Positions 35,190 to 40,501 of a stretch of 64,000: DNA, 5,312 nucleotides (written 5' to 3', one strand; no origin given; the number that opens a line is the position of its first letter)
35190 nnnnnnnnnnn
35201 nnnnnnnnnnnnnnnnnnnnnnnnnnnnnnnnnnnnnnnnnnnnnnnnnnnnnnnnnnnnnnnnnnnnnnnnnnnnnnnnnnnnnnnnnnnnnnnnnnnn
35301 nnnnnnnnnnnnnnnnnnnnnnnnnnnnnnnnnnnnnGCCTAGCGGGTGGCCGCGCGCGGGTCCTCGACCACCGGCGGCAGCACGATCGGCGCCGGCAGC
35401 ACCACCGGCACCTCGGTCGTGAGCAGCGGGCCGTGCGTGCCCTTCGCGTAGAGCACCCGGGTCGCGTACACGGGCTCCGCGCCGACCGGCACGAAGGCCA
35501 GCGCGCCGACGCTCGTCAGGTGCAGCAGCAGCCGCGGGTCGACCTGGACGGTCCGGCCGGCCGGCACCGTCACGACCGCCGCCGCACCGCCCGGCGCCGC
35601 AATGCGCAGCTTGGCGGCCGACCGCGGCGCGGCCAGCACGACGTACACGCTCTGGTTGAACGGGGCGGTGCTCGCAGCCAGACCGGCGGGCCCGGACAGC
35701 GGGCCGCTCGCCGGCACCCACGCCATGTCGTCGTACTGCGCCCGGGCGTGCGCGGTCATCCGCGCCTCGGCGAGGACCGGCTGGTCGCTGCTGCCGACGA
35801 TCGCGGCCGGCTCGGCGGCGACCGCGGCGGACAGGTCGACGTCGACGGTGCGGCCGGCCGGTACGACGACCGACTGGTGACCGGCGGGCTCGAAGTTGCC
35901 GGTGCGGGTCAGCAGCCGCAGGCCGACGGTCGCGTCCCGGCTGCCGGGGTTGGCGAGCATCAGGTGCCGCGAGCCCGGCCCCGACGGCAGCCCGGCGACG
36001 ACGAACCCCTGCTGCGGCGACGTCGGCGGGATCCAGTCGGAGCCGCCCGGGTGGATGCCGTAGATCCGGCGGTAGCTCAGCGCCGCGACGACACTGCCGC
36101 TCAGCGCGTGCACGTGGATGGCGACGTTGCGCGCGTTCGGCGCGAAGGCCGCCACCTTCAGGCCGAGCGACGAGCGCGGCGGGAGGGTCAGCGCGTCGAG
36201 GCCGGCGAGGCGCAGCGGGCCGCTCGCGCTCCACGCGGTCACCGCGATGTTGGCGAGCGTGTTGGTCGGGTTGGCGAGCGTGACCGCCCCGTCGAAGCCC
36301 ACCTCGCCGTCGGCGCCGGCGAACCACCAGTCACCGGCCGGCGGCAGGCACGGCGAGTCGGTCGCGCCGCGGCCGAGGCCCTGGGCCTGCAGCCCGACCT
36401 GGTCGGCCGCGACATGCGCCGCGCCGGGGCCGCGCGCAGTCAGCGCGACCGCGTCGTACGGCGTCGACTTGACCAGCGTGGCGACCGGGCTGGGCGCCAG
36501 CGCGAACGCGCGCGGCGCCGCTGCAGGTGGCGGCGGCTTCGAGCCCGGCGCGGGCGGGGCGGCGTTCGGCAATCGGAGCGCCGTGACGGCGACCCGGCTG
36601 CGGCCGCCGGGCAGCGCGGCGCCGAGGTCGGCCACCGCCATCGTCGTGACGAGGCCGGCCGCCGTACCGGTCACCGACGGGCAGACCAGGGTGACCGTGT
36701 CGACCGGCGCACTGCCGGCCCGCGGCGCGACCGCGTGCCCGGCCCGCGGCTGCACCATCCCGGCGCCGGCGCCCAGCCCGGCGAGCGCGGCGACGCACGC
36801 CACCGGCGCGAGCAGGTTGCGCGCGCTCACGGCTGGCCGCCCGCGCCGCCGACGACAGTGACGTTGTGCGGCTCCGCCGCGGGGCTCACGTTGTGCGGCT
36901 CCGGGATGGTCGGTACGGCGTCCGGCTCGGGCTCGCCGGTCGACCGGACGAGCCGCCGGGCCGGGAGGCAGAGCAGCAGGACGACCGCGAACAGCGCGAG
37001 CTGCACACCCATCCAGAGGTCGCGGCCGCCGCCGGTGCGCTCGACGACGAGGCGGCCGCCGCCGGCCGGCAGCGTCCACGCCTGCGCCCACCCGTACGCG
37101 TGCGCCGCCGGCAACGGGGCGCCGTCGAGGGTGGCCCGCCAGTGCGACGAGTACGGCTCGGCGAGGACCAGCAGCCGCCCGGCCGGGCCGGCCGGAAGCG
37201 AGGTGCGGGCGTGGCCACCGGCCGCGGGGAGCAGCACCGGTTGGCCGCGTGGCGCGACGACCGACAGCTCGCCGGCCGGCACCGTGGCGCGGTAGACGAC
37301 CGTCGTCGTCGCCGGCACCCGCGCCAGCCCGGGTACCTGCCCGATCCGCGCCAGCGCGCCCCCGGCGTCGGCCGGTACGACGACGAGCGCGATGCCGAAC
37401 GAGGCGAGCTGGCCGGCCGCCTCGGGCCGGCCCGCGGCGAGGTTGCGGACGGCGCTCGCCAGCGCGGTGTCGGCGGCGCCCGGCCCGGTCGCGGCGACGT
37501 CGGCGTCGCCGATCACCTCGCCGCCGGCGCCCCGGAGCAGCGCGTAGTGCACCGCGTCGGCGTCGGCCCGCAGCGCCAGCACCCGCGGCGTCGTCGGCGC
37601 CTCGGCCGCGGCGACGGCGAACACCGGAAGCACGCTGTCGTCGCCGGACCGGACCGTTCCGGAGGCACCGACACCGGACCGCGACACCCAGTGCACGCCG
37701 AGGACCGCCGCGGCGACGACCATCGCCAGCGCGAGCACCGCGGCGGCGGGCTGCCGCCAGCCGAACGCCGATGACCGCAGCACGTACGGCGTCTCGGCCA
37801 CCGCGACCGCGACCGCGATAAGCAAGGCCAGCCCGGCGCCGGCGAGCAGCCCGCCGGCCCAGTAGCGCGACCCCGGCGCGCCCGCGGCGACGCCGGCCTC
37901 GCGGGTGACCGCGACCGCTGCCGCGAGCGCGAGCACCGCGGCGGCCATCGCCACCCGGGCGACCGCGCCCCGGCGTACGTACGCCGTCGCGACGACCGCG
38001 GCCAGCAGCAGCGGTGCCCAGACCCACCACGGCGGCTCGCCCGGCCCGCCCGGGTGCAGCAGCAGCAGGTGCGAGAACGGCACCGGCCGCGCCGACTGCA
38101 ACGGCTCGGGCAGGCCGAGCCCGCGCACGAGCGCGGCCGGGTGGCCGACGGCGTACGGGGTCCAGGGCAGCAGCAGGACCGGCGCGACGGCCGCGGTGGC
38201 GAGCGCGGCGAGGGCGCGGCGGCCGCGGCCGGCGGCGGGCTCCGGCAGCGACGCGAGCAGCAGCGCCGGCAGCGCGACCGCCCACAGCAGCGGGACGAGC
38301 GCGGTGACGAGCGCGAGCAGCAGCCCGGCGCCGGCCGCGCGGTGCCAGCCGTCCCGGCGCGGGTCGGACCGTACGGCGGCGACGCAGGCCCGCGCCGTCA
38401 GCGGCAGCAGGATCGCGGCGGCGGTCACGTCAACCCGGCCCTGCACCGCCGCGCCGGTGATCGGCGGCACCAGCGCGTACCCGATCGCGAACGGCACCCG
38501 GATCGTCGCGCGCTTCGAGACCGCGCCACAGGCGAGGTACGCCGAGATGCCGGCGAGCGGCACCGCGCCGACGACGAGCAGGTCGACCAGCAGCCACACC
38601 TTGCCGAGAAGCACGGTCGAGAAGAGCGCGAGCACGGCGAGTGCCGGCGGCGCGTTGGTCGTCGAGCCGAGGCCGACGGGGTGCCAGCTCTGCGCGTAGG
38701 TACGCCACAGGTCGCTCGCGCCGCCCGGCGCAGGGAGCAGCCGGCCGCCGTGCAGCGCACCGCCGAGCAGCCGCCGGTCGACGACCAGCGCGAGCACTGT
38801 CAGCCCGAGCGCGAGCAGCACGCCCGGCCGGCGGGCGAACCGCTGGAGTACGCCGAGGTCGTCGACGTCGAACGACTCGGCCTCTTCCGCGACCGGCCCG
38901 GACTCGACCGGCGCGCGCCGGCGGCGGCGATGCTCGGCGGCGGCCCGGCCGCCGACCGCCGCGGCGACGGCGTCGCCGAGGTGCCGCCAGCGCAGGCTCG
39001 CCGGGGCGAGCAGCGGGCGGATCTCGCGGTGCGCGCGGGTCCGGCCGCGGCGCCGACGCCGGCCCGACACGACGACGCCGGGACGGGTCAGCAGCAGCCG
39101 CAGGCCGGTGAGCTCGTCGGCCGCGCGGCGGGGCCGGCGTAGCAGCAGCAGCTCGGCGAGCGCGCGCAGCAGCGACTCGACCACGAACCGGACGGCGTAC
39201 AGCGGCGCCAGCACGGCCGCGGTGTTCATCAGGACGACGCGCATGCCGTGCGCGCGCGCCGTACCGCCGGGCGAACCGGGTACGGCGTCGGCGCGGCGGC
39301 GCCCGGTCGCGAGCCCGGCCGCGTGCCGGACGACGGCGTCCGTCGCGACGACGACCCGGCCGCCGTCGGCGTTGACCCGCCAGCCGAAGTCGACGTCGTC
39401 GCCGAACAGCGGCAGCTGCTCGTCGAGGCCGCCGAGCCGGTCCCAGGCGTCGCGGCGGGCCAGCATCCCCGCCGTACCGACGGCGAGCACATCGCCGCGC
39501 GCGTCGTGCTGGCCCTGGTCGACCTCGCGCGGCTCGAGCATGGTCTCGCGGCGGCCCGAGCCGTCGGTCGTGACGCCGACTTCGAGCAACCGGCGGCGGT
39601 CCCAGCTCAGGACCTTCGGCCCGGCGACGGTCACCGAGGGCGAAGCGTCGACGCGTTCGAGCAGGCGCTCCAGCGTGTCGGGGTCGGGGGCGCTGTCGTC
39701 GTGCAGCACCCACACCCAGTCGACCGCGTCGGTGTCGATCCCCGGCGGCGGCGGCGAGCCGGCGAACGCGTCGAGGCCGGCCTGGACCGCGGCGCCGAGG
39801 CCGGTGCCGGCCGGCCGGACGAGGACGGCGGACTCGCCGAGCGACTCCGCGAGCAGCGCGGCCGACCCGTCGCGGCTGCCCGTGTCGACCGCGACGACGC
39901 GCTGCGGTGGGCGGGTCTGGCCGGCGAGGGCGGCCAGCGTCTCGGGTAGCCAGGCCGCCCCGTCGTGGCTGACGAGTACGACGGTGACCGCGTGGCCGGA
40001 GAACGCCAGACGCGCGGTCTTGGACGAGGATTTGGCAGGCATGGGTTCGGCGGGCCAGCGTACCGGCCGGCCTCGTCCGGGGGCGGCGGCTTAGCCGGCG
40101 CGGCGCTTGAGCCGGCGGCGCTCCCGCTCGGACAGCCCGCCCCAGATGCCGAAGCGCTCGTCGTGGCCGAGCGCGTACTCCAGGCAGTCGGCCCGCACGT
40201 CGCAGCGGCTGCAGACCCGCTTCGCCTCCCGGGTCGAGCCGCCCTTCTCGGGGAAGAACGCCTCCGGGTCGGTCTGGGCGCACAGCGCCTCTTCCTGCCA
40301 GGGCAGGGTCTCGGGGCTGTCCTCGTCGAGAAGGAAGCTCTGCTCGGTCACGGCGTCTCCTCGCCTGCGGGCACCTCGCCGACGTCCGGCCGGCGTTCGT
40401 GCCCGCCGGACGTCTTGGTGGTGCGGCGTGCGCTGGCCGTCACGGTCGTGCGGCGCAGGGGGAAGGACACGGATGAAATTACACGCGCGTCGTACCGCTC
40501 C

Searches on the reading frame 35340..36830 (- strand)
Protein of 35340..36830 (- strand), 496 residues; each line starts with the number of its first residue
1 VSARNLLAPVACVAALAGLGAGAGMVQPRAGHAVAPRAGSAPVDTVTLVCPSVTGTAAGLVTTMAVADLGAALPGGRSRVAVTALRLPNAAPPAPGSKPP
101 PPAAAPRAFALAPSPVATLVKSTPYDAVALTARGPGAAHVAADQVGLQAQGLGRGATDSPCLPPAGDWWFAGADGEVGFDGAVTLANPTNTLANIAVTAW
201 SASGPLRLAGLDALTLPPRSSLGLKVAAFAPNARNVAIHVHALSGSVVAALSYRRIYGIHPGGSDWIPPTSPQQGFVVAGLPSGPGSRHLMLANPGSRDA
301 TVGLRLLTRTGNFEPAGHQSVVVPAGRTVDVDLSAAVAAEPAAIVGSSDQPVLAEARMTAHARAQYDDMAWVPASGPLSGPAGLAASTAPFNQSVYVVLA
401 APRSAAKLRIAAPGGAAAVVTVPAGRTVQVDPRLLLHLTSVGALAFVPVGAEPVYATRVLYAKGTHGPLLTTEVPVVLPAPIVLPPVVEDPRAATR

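Call 36: search_protein_families(library=pfam, proteins=[window:35340-36830:-], max_evalue=0.1)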
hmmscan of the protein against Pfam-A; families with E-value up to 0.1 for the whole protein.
window:35340-36830:- (496 aa): 1 family
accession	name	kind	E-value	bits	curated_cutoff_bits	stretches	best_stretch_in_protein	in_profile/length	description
PF18986.5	DUF5719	-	5.8e-56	190.4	26.2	1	127-432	12-318/319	Family of unknown function (DUF5719)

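Call 60: search_protein_families(library=ncbifam, proteins=[window:35340-36830:-], max_evalue=0.00001)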
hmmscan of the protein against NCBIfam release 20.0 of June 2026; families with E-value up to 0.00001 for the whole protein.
window:35340-36830:- (496 aa): 0 families

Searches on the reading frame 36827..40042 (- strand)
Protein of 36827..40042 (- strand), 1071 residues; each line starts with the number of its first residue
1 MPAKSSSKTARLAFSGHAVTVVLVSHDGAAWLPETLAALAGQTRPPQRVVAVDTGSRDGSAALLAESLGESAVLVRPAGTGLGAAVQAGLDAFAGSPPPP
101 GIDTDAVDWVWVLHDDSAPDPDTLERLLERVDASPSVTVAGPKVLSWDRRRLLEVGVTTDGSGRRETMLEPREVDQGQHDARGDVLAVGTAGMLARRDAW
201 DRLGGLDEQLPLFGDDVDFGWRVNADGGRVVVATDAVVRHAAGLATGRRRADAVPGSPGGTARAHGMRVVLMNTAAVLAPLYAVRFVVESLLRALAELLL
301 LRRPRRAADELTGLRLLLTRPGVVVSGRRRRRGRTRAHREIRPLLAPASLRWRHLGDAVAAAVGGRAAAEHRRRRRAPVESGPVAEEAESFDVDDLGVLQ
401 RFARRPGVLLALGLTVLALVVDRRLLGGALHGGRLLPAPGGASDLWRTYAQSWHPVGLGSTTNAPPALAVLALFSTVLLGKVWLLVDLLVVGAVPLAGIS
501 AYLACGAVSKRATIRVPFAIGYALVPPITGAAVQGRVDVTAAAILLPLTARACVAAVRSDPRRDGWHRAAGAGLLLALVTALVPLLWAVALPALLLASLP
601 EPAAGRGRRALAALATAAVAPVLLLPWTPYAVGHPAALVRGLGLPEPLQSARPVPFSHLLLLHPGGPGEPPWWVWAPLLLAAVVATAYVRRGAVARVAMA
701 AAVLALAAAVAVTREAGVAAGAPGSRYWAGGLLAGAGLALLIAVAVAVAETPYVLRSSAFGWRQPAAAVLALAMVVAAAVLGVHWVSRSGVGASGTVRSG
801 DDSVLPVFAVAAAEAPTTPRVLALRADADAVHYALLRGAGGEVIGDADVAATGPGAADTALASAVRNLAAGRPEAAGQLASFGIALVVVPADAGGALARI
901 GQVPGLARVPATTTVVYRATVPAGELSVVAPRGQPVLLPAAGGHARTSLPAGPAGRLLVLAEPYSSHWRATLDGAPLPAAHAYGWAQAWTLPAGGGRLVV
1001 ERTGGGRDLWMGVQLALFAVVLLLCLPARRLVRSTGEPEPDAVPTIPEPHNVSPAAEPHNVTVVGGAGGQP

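Call 36: search_protein_families(library=pfam, proteins=[window:36827-40042:-], max_evalue=0.1)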
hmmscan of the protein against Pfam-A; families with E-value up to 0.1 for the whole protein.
window:36827-40042:- (1071 aa): 4 families
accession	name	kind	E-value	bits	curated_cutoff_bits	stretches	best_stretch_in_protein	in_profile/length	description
PF13641.12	Glyco_tranf_2_3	-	3.1e-22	80.1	27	1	18-241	2-212/230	Glycosyltransferase like family 2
PF00535.33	Glycos_transf_2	-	6.7e-15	55.9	23.3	1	20-143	1-116/168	Glycosyl transferase family 2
PF13632.12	Glyco_trans_2_3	-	3e-09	37.4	27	1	109-239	1-122/198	Glycosyl transferase family group 2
PF13506.12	Glyco_transf_21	-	0.016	15.2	21.7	1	186-243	101-157/174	Glycosyl transferase family 21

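Call 60: search_protein_families(library=ncbifam, proteins=[window:36827-40042:-], max_evalue=0.00001)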
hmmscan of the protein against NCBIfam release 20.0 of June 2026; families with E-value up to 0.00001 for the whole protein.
window:36827-40042:- (1071 aa): 4 families
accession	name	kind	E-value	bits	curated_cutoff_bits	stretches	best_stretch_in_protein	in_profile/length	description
TIGR03965.1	mycofact_glyco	equivalog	1e-10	41.1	280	1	17-377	74-427/467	mycofactocin biosynthesis glycosyltransferase MftF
NF041875.1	EPS_EpsD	equivalog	8.7e-09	35.2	370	1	19-242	1-208/325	exopolysaccharide biosynthesis glycosyltransferase EpsD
NF050113.1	gal_furan_GlfT1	equivalog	5.8e-07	29.1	330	1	19-242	1-208/290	galactofuranosyltransferase GlfT1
TIGR01556.1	rhamnosyltran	subfamily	6.3e-06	25.6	200.55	1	106-246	73-206/281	rhamnosyltransferase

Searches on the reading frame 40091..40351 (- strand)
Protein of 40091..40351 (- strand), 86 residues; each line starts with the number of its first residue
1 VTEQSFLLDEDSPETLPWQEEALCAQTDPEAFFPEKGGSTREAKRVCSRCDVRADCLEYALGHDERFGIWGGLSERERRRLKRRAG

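Call 60: search_protein_families(library=ncbifam, proteins=[window:40091-40351:-], max_evalue=0.00001)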
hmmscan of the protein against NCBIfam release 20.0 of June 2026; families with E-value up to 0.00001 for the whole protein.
window:40091-40351:- (86 aa): 0 families

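Call 85: search_protein_families(library=pfam, proteins=[window:40091-40351:-], max_evalue=0.00001)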
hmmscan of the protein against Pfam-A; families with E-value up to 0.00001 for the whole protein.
window:40091-40351:- (86 aa): 1 family
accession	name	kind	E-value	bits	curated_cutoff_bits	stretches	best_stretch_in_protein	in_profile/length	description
PF02467.21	Whib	-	3.1e-27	95.3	23.6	1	18-81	1-65/65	Transcription factor WhiB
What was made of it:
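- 40091..40351 (-): whiB (WhiB/WhiB2 orthologue, 86 aa), starting 290 nt downstream of the coiled-coil gene's stop. Pfam Whib, 95 bits (call 85).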
